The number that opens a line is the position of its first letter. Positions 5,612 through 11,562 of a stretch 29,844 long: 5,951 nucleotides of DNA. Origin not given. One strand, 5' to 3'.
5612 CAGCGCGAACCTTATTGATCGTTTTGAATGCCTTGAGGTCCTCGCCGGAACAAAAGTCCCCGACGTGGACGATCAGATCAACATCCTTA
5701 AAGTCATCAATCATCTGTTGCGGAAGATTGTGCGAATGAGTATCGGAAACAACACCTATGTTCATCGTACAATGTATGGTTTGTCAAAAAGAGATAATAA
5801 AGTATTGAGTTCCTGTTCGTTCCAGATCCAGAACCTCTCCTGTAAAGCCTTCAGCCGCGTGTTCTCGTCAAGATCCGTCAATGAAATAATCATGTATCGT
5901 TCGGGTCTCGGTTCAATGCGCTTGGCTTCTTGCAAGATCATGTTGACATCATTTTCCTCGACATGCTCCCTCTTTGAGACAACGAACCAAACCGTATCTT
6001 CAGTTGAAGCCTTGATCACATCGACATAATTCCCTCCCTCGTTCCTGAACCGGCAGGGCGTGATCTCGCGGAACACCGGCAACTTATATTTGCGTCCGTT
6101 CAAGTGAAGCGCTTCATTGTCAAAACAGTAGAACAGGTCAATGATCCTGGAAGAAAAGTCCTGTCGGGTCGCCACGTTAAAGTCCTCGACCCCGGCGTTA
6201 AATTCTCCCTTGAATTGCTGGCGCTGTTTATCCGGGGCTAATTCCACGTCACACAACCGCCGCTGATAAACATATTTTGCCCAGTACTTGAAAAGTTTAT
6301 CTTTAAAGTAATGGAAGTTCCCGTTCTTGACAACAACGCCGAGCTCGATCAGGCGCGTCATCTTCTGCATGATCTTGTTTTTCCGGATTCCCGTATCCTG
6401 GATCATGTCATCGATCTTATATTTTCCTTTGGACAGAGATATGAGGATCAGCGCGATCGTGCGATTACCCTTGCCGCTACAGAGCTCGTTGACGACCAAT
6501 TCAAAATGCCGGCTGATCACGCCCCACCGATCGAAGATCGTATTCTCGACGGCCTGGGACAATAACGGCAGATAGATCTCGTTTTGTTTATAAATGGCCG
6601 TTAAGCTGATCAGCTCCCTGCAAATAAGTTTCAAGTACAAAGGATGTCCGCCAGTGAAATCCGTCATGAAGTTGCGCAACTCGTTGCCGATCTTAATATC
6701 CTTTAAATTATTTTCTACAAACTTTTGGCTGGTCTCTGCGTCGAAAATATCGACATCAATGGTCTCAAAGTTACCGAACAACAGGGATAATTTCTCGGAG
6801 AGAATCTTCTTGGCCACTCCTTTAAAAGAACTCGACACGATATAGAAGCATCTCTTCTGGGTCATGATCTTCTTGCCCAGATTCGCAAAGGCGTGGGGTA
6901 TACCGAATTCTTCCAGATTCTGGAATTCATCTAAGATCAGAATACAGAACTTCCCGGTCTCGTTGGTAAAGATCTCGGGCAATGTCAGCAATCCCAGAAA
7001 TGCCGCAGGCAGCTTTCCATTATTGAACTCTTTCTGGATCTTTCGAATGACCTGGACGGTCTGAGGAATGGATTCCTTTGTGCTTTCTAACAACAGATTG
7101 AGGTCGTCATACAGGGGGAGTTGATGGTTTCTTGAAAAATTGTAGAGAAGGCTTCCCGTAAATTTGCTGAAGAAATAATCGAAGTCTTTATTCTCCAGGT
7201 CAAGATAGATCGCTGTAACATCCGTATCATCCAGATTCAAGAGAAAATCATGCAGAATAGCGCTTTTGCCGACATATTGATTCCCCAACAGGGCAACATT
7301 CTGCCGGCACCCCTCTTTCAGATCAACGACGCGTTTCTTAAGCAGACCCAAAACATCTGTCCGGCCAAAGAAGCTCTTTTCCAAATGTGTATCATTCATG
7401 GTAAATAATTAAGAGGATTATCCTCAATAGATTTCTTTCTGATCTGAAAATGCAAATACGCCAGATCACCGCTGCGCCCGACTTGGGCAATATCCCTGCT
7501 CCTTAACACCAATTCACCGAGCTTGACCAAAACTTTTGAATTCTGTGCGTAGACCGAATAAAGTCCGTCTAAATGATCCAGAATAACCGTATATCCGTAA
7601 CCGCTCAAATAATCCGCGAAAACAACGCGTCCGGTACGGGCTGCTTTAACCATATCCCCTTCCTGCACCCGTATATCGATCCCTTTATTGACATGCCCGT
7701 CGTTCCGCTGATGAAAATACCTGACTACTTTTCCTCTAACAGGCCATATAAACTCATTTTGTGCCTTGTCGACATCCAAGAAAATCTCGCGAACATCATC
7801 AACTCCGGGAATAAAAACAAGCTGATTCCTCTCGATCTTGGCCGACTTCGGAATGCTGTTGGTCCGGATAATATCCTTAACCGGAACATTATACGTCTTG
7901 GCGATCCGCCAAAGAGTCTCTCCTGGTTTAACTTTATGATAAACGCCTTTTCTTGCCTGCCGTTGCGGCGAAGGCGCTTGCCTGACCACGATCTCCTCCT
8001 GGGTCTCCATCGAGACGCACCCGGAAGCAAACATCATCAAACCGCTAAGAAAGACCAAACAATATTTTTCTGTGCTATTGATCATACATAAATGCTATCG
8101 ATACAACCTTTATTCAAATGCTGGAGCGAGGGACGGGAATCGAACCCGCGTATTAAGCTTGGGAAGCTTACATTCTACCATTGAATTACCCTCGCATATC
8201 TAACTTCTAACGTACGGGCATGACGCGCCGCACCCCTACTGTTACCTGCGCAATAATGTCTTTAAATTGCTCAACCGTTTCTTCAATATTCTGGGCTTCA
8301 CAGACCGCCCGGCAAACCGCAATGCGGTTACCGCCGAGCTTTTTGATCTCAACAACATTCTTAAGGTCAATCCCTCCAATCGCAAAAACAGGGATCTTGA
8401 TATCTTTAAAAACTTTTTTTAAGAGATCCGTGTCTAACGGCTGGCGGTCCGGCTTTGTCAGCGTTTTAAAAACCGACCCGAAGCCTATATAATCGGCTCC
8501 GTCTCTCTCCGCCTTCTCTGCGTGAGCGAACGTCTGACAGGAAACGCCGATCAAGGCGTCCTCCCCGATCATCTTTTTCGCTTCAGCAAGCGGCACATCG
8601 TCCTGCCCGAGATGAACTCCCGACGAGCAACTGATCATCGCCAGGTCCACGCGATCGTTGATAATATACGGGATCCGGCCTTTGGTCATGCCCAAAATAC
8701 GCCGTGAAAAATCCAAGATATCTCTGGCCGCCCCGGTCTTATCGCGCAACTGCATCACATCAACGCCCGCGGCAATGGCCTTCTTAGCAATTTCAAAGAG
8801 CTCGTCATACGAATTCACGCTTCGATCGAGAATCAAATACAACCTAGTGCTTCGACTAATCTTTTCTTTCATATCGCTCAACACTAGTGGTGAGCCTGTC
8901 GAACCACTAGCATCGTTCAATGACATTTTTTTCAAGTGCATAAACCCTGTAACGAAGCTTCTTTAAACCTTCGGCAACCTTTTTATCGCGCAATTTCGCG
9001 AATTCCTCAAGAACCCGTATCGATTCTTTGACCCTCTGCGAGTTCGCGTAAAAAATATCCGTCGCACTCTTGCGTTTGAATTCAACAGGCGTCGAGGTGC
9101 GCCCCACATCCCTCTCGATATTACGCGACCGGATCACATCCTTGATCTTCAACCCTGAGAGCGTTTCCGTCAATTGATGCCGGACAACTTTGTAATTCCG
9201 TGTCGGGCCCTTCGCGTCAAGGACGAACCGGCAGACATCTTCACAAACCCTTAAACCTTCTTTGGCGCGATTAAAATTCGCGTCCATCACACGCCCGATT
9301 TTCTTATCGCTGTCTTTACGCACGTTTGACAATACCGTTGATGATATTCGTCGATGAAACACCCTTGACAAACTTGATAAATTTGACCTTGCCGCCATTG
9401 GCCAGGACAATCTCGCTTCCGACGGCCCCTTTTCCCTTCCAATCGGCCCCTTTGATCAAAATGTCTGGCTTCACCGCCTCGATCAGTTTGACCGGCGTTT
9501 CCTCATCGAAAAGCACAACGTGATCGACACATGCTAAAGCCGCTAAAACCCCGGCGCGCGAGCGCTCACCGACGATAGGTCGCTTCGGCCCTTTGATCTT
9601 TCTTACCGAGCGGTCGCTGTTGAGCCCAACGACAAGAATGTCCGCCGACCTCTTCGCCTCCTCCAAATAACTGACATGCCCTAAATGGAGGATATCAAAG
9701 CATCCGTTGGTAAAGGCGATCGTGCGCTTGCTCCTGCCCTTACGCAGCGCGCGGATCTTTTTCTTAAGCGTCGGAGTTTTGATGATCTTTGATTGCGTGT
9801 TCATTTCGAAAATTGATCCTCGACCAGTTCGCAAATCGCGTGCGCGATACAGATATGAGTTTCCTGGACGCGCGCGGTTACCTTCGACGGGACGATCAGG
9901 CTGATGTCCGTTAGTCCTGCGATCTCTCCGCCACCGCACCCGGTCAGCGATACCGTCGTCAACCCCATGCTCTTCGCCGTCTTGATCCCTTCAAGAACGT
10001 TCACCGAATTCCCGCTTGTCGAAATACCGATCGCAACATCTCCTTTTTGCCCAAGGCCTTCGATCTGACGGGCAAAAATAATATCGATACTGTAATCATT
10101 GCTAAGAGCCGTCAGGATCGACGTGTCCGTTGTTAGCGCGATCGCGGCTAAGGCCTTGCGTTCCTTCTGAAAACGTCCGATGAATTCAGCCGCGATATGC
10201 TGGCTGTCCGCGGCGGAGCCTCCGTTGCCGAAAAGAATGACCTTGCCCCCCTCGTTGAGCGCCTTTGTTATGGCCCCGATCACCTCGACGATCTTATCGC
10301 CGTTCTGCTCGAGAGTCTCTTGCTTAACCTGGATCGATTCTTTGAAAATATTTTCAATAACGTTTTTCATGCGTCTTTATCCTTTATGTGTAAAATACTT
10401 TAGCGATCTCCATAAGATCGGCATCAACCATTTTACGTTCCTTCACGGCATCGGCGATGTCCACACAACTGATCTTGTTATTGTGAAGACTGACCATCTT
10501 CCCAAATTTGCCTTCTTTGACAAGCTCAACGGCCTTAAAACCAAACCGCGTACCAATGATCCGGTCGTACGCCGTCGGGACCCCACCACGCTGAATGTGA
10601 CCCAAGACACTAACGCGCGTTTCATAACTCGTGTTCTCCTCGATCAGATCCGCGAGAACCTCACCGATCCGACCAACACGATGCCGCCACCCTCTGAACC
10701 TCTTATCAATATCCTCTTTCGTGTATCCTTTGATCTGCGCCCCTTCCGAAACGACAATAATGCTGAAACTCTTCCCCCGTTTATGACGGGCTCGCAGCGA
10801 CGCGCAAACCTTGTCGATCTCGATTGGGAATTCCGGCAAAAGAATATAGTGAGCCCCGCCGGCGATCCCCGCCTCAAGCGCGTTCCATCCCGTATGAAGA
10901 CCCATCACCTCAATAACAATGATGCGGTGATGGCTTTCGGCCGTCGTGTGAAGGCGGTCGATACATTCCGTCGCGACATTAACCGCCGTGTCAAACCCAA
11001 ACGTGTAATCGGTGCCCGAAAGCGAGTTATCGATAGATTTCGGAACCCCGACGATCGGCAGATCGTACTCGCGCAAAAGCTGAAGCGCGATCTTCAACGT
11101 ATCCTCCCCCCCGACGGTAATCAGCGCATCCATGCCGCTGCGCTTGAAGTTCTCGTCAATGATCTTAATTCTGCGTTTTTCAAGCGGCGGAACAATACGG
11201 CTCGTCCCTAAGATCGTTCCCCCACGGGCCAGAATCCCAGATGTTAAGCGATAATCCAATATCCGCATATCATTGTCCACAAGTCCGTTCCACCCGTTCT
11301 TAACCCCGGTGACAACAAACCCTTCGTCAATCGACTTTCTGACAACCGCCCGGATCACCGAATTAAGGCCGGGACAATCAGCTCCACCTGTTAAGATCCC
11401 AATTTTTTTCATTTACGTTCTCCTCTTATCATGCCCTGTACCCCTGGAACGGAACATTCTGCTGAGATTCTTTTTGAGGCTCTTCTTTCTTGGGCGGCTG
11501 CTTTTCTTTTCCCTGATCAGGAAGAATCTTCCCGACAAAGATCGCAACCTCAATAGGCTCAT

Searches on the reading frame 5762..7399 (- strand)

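Call 84: search_protein_families(library=pfam, proteins=[window:5762-7399:-], max_evalue=0.0001)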
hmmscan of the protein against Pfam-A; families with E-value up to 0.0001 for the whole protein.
window:5762-7399:- (545 aa): 2 families
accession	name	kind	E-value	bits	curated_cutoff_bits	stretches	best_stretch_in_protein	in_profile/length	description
PF01637.24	ATPase_2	-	1.4e-09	38.6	33.2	1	32-257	20-223/225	ATPase domain predominantly from Archaea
PF13173.12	AAA_14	-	7.5e-05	23.2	27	0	34-77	4-46/129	AAA domain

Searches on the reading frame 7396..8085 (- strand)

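Call 7: search_protein_families(library=pfam, proteins=[window:7396-8085:-], max_evalue=0.0001)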
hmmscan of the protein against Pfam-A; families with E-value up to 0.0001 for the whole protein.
window:7396-8085:- (229 aa): 2 families
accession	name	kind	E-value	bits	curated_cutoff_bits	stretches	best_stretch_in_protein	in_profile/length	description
PF01551.29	Peptidase_M23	-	1.9e-22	79.7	28.7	1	132-221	2-93/96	Peptidase family M23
PF01476.26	LysM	-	3e-10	40.3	20.9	1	50-93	1-43/43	LysM domain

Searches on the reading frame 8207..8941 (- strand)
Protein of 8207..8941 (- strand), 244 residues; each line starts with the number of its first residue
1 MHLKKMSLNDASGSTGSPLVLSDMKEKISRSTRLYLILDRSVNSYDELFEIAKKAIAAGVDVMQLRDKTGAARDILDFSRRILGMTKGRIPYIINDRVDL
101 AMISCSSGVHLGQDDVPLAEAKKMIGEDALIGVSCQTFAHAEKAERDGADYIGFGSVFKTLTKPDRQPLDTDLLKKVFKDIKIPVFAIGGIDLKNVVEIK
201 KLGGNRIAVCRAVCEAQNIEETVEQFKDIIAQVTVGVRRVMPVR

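Call 7: search_protein_families(library=pfam, proteins=[window:8207-8941:-], max_evalue=0.0001)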
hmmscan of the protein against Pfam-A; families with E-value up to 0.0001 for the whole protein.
window:8207-8941:- (244 aa): 1 family
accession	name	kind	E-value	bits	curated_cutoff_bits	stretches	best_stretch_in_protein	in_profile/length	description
PF02581.23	TMP-TENI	-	3.8e-54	183.2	27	1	34-213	1-180/180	Thiamine monophosphate synthase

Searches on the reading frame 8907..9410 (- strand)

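Call 7: search_protein_families(library=pfam, proteins=[window:8907-9410:-], max_evalue=0.0001)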
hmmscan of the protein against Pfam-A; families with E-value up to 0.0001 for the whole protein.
window:8907-9410:- (167 aa): 1 family
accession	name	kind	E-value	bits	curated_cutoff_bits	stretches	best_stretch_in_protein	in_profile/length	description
PF17792.6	ThiD2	-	5.9e-38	130.5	23.5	1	40-162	1-124/124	ThiD2 family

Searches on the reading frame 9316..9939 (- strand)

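Call 7: search_protein_families(library=pfam, proteins=[window:9316-9939:-], max_evalue=0.0001)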
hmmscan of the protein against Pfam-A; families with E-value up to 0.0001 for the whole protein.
window:9316-9939:- (207 aa): 1 family
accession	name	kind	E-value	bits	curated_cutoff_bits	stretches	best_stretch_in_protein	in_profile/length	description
PF01467.32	CTP_transf_like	-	6.6e-18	65.6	21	1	76-168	1-91/133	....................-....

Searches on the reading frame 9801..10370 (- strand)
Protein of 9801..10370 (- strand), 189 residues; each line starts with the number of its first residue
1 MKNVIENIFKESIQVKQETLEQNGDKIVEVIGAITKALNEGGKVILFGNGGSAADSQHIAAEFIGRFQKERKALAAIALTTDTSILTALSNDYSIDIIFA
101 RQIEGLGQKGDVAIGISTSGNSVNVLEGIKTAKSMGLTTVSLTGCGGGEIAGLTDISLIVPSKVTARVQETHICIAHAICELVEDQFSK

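Call 7: search_protein_families(library=pfam, proteins=[window:9801-10370:-], max_evalue=0.0001)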
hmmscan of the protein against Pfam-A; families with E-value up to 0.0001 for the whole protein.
window:9801-10370:- (189 aa): 2 families
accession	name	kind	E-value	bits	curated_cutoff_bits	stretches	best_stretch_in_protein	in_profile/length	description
PF13580.11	SIS_2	-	2.7e-27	95.9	27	1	11-144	5-138/138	SIS domain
PF01380.27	SIS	-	5.6e-08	33.1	25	1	108-163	52-107/131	SIS domain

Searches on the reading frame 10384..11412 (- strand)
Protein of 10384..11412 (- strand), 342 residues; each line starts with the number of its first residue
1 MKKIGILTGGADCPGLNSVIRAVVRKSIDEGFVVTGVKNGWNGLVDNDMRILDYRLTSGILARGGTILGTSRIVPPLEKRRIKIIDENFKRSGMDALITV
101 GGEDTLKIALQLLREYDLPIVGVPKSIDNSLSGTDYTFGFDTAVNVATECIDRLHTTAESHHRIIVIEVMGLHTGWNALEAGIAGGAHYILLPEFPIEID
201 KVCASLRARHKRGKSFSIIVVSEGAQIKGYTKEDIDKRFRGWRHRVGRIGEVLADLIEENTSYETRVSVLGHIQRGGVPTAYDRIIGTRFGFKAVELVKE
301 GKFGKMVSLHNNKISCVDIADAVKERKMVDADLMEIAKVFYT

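Call 6: search_protein_families(library=pfam, proteins=[window:10384-11412:-], max_evalue=0.0001)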
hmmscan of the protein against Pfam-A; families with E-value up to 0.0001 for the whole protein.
window:10384-11412:- (342 aa): 1 family
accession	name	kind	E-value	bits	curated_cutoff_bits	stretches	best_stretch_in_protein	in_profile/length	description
PF00365.25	PFK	-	5.7e-105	351.1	30.9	1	3-298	1-277/277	Phosphofructokinase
